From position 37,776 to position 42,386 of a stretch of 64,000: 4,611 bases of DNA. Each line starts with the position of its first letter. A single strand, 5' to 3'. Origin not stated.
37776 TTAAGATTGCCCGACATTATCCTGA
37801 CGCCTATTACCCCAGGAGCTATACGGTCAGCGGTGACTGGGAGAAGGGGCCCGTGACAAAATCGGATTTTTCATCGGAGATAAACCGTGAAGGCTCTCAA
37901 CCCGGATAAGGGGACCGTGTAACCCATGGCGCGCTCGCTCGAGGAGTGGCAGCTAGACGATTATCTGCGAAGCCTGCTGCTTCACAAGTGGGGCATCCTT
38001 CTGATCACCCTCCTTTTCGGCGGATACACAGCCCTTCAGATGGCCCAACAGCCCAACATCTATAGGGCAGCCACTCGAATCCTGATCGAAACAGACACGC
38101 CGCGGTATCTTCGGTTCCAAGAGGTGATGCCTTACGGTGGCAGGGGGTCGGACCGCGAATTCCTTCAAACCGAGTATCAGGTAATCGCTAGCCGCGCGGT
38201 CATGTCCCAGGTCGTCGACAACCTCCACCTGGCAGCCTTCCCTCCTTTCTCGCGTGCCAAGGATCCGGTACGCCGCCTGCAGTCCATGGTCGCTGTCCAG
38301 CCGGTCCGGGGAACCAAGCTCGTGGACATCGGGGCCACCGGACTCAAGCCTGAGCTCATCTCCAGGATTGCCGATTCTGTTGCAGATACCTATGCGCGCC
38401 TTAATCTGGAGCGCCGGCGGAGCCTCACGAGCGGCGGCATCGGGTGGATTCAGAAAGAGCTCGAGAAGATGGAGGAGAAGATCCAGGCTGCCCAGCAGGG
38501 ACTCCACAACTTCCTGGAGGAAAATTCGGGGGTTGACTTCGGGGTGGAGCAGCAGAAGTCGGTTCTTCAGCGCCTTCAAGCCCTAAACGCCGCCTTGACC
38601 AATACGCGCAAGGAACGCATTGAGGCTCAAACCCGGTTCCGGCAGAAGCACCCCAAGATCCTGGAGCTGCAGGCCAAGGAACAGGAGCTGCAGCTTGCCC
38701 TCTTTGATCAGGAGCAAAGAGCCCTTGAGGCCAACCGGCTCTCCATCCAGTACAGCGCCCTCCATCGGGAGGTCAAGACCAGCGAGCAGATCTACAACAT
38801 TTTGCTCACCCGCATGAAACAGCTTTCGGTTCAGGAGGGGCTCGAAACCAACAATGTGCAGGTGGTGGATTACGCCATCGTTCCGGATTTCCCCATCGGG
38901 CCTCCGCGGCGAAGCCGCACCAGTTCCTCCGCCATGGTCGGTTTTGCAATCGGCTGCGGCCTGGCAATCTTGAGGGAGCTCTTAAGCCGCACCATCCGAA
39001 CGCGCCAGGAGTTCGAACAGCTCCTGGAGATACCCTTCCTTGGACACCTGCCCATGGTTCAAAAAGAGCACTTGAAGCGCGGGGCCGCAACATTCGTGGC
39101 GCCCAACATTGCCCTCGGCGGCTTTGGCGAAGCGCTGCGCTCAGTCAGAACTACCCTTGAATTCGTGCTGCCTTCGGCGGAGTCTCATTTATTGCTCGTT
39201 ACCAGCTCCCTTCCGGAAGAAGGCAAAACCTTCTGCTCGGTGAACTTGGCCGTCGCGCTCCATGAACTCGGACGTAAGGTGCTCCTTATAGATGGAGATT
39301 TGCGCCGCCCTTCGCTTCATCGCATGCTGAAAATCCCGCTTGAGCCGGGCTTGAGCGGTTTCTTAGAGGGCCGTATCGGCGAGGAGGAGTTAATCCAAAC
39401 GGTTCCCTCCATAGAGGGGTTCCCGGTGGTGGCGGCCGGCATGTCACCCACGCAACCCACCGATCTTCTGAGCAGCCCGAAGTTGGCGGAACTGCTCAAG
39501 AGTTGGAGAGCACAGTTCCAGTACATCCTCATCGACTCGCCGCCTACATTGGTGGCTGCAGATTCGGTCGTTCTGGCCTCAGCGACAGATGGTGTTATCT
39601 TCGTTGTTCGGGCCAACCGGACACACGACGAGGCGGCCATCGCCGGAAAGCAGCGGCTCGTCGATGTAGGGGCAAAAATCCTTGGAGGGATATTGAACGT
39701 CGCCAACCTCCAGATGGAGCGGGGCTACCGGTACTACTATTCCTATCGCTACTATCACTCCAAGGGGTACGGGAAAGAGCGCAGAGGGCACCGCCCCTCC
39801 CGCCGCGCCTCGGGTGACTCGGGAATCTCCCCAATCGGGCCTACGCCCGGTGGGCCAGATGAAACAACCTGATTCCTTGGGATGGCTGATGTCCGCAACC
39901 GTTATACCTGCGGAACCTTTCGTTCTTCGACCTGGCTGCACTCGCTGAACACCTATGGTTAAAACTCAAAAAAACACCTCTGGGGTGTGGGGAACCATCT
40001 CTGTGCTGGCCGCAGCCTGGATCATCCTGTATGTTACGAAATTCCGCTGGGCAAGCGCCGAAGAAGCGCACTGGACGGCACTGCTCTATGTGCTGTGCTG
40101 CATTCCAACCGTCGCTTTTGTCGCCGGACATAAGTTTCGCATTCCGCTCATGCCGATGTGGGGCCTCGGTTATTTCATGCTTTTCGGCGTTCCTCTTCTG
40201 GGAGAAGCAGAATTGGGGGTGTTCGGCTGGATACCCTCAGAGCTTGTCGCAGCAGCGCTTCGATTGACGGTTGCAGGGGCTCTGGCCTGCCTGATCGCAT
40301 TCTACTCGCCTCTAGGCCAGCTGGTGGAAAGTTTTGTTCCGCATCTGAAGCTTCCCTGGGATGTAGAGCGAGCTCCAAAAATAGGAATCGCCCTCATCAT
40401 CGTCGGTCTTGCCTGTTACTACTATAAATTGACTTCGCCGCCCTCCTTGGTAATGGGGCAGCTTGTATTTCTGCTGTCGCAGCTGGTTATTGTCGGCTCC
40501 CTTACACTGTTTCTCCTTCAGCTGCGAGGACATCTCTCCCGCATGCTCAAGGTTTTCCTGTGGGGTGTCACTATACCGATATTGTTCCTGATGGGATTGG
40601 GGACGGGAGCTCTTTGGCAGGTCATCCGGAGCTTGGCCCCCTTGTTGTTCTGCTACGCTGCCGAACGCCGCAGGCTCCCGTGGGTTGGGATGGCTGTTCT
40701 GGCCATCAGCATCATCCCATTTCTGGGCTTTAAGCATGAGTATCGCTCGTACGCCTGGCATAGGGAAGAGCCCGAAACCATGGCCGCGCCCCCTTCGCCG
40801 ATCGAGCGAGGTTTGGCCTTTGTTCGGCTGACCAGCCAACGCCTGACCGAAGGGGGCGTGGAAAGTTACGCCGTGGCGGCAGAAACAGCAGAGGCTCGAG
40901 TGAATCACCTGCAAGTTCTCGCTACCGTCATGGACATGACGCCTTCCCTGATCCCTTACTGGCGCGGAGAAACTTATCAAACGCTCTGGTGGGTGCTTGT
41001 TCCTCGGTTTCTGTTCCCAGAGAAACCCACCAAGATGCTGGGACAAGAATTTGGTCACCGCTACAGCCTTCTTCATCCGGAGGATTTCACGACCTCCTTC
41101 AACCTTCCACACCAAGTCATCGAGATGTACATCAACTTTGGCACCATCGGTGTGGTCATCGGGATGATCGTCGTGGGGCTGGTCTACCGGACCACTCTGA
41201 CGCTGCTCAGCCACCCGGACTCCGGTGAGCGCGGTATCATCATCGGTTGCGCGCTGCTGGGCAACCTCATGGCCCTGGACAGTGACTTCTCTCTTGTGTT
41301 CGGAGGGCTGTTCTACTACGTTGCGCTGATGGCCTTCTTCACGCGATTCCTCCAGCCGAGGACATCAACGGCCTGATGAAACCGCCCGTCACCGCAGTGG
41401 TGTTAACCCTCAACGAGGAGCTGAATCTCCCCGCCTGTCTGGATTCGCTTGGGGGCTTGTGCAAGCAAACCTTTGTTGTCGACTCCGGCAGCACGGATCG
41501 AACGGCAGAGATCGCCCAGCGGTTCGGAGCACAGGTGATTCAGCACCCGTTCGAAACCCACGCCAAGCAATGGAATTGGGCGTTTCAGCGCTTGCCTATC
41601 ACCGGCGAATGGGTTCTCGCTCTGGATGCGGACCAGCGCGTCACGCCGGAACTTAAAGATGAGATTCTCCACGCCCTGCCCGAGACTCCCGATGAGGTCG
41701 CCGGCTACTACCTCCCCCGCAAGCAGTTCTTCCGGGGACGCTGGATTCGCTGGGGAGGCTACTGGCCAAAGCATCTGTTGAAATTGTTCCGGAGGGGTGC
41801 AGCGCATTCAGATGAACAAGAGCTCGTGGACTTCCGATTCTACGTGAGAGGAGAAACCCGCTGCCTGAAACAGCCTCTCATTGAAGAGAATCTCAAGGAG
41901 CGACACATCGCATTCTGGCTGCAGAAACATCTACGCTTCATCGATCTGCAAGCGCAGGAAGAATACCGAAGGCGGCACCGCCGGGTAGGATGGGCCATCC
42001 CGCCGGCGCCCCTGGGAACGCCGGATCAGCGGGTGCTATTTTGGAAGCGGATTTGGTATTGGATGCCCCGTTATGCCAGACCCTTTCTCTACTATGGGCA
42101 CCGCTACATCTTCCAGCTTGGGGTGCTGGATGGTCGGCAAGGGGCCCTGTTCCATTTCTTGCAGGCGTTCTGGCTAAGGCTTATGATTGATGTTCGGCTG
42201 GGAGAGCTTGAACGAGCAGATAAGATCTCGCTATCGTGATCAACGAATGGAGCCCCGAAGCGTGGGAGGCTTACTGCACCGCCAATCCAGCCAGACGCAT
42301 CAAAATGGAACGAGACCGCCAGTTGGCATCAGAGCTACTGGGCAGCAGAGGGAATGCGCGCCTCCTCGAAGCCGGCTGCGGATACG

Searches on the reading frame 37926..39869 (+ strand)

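Call 35: search_protein_families(library=pfam, proteins=[window:37926-39869:+], max_evalue=0.00001)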
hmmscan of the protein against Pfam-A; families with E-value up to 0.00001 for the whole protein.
window:37926-39869:+ (648 aa): 4 families
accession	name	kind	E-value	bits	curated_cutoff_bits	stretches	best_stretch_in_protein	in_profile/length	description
PF13807.11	GNVR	-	8e-13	48.6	27.7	1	279-351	9-81/82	G-rich domain on putative tyrosine kinase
PF13614.12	AAA_31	-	1.9e-09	38.2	27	1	433-564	14-150/177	AAA domain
PF02706.20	Wzz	-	4.9e-07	30.4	25.5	1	9-100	4-91/91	Chain length determinant protein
PF10609.15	ParA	-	5.5e-07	29.7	27.1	1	422-597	5-179/246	NUBPL iron-transfer P-loop NTPase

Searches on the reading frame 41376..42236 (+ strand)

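Call 35: search_protein_families(library=pfam, proteins=[window:41376-42236:+], max_evalue=0.00001)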
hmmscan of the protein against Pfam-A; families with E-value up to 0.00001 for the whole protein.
window:41376-42236:+ (287 aa): 1 family
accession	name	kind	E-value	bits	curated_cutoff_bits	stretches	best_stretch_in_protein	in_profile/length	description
PF00535.33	Glycos_transf_2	-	3e-14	53.7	23.3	1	7-123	2-125/168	Glycosyl transferase family 2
